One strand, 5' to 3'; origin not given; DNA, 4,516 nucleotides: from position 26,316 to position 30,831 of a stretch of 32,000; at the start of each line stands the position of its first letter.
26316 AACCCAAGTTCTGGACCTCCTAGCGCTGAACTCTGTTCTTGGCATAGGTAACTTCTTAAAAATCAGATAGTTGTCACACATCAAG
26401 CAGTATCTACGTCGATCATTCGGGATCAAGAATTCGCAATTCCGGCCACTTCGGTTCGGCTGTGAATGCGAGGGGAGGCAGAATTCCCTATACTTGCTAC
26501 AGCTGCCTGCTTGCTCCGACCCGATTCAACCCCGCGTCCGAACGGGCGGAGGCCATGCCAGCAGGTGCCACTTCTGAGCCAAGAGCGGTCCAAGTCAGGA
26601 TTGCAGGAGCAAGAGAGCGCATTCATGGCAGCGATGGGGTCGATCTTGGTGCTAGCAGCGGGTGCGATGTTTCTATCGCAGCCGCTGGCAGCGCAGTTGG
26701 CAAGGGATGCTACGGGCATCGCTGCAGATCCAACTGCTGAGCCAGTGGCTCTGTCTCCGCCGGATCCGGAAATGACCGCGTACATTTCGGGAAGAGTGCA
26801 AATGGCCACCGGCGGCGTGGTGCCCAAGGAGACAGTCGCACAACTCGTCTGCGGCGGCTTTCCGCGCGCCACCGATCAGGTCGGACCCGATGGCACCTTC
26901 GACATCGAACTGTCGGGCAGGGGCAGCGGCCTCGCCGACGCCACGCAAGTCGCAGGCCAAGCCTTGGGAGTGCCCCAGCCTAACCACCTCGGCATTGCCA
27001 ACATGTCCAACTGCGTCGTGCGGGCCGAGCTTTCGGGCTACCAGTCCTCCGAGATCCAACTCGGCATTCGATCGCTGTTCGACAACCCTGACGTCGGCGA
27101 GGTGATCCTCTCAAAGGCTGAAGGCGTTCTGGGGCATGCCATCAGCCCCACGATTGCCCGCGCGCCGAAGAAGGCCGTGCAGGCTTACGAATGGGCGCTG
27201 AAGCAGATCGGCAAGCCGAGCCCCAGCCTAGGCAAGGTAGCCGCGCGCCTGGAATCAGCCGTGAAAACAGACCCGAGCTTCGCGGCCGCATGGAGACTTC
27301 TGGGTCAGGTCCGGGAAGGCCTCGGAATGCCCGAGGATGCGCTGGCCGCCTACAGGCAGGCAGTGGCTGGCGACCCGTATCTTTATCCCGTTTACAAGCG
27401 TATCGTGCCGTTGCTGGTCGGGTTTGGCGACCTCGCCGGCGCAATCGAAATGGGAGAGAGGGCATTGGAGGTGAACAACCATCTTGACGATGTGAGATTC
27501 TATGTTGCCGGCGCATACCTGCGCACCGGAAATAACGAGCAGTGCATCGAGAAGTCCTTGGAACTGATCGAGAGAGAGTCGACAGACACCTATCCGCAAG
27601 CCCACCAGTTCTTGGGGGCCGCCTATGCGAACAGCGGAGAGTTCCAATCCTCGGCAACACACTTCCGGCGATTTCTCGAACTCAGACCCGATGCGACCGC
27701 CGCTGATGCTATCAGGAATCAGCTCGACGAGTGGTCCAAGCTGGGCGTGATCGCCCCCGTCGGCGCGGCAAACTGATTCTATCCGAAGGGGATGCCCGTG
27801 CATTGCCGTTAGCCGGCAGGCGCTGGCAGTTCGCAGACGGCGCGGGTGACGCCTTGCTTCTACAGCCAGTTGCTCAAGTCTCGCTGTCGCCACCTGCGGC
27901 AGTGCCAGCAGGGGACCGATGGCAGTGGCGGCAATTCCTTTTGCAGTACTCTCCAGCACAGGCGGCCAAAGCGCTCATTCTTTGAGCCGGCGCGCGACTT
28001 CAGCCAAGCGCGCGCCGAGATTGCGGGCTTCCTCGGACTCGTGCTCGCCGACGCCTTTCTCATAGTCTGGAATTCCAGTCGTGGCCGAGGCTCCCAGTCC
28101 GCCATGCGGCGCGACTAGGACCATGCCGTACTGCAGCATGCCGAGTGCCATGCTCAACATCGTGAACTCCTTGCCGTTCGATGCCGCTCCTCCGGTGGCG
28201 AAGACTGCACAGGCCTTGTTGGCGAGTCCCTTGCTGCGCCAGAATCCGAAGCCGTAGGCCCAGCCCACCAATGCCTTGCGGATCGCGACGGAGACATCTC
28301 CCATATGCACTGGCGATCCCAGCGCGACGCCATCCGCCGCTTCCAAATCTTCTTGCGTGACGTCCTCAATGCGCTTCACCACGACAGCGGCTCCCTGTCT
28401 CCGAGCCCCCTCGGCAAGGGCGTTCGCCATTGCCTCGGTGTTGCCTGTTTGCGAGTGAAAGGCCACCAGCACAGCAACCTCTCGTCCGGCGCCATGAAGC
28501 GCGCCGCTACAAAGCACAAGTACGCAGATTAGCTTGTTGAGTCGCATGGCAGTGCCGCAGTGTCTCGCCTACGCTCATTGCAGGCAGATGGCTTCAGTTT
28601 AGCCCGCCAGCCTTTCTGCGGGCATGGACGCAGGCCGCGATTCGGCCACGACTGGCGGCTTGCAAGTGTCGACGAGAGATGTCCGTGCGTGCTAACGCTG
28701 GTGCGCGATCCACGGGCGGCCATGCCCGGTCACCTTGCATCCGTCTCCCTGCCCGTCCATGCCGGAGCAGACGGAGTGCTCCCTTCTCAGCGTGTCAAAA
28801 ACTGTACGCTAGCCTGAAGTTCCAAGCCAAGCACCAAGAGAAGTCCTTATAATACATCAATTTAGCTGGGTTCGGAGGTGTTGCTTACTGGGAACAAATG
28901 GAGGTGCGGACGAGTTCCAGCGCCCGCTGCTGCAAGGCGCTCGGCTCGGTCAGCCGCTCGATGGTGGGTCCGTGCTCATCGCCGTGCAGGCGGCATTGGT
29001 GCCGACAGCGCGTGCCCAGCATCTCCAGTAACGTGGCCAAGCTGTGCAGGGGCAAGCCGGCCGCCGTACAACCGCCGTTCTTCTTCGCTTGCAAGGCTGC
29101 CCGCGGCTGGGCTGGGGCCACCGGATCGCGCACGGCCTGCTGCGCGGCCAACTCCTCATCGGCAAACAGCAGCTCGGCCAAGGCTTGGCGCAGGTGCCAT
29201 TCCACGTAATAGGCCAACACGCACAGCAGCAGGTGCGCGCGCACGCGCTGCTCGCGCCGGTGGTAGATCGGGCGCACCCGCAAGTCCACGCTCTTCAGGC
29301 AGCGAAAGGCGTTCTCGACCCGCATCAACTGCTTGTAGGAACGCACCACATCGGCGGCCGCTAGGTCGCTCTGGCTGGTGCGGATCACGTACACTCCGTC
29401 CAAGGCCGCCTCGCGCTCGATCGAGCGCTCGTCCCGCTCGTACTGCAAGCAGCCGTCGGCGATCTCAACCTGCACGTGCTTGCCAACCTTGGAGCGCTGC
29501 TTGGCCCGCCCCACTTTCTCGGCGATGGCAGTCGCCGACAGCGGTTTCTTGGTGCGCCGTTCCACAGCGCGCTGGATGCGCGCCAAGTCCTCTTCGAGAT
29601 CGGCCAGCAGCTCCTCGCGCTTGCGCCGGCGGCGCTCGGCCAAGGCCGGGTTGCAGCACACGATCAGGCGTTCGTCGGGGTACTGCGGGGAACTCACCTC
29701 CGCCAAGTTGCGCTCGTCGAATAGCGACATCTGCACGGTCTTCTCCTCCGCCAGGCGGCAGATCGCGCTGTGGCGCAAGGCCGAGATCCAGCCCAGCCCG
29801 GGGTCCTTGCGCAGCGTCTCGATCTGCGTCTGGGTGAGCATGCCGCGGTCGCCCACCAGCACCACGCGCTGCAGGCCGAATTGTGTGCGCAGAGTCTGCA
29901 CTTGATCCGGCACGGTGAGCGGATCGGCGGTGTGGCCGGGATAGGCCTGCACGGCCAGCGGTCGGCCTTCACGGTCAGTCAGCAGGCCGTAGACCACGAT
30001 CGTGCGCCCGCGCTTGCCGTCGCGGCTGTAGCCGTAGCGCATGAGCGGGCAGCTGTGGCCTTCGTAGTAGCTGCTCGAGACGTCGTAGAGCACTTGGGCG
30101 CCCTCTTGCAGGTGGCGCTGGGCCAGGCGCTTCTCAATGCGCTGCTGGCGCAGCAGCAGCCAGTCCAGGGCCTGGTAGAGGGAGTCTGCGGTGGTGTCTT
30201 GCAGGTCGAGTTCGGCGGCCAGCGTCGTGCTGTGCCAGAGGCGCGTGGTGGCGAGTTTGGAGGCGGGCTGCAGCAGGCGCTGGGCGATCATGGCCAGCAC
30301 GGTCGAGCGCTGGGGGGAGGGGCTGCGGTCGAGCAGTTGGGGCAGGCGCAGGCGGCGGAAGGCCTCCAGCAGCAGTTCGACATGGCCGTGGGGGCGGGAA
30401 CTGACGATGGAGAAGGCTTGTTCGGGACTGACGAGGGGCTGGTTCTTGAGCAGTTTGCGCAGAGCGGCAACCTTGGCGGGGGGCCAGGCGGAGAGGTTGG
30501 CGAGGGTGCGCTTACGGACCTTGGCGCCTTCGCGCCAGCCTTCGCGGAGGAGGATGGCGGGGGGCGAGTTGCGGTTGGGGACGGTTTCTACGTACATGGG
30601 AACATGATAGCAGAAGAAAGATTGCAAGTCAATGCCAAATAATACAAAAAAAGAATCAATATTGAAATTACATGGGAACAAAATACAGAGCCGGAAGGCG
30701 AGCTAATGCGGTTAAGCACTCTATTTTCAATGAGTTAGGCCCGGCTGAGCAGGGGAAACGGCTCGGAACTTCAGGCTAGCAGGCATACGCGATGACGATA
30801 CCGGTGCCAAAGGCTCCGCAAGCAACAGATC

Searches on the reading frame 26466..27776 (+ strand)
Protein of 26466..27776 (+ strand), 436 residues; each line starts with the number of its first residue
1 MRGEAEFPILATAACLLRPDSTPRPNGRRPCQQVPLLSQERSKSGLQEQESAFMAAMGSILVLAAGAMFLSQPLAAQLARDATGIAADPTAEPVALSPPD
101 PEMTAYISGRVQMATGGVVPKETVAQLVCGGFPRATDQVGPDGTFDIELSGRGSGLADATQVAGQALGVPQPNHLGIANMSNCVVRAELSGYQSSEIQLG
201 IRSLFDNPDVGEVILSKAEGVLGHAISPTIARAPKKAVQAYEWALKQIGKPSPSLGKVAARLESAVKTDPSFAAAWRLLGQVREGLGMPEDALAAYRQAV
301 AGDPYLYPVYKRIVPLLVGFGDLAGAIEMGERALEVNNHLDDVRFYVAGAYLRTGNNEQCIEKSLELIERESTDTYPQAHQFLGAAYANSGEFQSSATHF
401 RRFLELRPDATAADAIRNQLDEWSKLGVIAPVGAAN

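Call 48: search_protein_families(library=pfam, proteins=[window:26466-27776:+], max_evalue=0.01)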
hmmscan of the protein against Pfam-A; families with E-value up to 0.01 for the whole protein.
window:26466-27776:+ (436 aa): 15 families
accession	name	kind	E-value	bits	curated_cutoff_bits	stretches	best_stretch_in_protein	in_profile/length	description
PF07719.23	TPR_2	-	1.6e-11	43.8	27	2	378-409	2-33/34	Tetratricopeptide repeat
PF13428.12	TPR_14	-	2.4e-10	40.5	23.5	1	274-310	2-38/44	Tetratricopeptide repeat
PF00515.34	TPR_1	-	5.1e-09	36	27.8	0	273-300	1-28/34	Tetratricopeptide repeat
PF14559.12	TPR_19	-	1.6e-08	35.2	25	1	319-361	3-45/68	Tetratricopeptide repeat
PF13432.12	TPR_16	-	5.9e-08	33.5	32.7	1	259-305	17-63/65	Tetratricopeptide repeat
PF13371.12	TPR_9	-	7.7e-08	32.7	35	1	384-420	36-72/73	Tetratricopeptide repeat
PF13424.12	TPR_12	-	1e-07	32.5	30.1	0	273-301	45-73/77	Tetratricopeptide repeat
PF13181.12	TPR_8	-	6.9e-06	26.3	25.7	0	378-409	2-33/34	Tetratricopeptide repeat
PF13176.12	TPR_7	-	3.4e-05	24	27.9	0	379-410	1-32/36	Tetratricopeptide repeat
PF23914.1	TPR_CcmH_CycH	-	5.4e-05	23.5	42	0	262-304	39-81/158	Cytochrome c-type biogenesis protein H TPR domain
PF13414.12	TPR_11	-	5.8e-05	23.1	26.8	0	261-287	16-42/42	TPR repeat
PF13429.12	TPR_15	-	0.00034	20.6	26.2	0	274-413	45-182/280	Tetratricopeptide repeat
PF13431.12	TPR_17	-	0.0013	19.2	24.4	0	263-293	3-33/34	Tetratricopeptide repeat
PF03704.23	BTAD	-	0.002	18.9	22.1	0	224-300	48-123/146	Bacterial transcriptional activator domain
PF13174.12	TPR_6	-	0.0021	19.1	26.3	0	278-300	5-27/33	Tetratricopeptide repeat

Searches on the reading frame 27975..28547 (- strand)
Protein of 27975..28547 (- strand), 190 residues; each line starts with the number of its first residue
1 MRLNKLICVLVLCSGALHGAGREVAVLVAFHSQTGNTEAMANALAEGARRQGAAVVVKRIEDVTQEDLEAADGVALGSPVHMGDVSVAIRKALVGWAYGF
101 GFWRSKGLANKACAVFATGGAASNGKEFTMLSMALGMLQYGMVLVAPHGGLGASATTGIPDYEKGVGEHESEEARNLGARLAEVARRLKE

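Call 48: search_protein_families(library=pfam, proteins=[window:27975-28547:-], max_evalue=0.01)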
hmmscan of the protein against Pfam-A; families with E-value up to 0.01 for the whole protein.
window:27975-28547:- (190 aa): 5 families
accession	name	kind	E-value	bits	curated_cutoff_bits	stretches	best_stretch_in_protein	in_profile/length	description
PF00258.30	Flavodoxin_1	-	2.2e-13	51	25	1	28-123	1-99/143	Flavodoxin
PF12724.12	Flavodoxin_5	-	2.9e-09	37.8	27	1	27-90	1-63/145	Flavodoxin domain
PF03358.20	FMN_red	-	1.5e-07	31.6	24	1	66-145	66-140/152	NADPH-dependent FMN reductase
PF12641.12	Flavodoxin_3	-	2.3e-05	24.7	27.5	1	27-121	1-79/160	Flavodoxin domain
PF02525.22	Flavodoxin_2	-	0.0083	16.3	27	0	59-124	67-140/198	Flavodoxin-like fold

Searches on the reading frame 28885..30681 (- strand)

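Call 48: search_protein_families(library=pfam, proteins=[window:28885-30681:-], max_evalue=0.01)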
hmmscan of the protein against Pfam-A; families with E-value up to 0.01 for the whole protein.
window:28885-30681:- (598 aa): 1 family
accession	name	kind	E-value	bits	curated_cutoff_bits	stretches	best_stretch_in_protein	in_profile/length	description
PF01609.27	DDE_Tnp_1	-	7.8e-14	52.3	23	1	214-491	23-198/200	Transposase DDE domain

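Call 49: search_protein_families(library=ncbifam, proteins=[window:28885-30681:-], max_evalue=0.001)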
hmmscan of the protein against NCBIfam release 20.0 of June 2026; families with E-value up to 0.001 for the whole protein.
window:28885-30681:- (598 aa): 2 families
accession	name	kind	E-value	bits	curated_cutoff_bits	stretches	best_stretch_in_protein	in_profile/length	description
NF033559.2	transpos_IS1634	equivalog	2.1e-96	323.8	100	1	56-592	2-480/483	IS1634 family transposase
NF033591.1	transpos_IS4_2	equivalog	1.7e-10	40.6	152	1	261-495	107-278/340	IS4 family transposase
